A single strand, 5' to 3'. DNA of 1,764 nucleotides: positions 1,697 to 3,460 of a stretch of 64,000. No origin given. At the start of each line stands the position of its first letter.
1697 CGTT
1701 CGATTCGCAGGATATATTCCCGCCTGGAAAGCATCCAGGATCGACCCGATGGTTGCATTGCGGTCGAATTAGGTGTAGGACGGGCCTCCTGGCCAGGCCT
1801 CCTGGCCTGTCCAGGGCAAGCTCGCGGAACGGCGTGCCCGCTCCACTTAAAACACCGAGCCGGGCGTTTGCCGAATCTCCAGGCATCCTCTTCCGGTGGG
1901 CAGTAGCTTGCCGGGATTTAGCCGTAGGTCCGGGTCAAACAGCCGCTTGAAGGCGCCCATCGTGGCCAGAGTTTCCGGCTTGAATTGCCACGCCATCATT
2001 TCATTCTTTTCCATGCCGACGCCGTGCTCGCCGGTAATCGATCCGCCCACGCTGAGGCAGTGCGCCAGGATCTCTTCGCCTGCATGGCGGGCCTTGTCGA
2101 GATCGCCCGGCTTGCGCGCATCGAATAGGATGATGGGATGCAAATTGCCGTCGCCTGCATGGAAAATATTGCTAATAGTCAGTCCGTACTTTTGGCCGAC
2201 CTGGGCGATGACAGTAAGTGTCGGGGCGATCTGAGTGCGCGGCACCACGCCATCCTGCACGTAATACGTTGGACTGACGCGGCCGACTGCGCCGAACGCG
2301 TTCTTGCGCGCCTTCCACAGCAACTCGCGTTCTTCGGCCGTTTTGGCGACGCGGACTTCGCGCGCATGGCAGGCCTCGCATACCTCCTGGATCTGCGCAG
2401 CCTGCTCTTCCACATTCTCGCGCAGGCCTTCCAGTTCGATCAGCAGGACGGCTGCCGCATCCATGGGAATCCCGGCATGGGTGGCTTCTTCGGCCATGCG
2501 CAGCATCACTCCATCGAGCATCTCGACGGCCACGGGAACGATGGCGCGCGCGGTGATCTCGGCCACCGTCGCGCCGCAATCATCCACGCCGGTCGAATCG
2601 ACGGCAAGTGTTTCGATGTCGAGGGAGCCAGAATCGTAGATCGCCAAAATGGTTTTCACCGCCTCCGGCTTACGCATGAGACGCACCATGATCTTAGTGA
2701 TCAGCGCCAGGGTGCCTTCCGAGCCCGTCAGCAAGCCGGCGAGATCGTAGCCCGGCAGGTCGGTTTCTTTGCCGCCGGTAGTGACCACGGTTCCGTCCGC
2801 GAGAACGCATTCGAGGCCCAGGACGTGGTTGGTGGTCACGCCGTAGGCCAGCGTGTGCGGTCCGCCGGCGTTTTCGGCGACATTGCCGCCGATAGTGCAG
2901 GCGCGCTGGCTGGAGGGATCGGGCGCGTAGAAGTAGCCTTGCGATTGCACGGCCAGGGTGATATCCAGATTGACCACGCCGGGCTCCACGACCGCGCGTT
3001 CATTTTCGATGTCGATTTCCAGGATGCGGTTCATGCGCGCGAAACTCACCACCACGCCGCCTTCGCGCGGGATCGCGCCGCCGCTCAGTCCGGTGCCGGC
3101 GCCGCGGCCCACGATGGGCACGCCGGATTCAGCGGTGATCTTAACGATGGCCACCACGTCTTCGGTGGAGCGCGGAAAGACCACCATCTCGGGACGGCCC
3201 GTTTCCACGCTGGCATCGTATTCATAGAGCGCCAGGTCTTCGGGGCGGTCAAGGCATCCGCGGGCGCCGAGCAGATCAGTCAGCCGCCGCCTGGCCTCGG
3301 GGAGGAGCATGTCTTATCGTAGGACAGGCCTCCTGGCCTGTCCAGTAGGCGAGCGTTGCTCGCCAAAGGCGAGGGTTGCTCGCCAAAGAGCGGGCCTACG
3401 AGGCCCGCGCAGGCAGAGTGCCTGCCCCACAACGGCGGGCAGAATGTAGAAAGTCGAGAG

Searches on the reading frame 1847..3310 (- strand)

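Call 76: search_protein_families(library=pfam, proteins=[window:1847-3310:-], max_evalue=0.0001)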
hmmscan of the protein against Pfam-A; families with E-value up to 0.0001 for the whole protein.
window:1847-3310:- (487 aa): 2 families
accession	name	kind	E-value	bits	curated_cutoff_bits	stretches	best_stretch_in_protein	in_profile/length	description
PF02913.24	FAD-oxidase_C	-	1e-63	215.8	21.2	1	234-469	7-248/248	FAD linked oxidases, C-terminal domain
PF01565.28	FAD_binding_4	-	3.9e-42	143.7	26.4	1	40-179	1-139/139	FAD binding domain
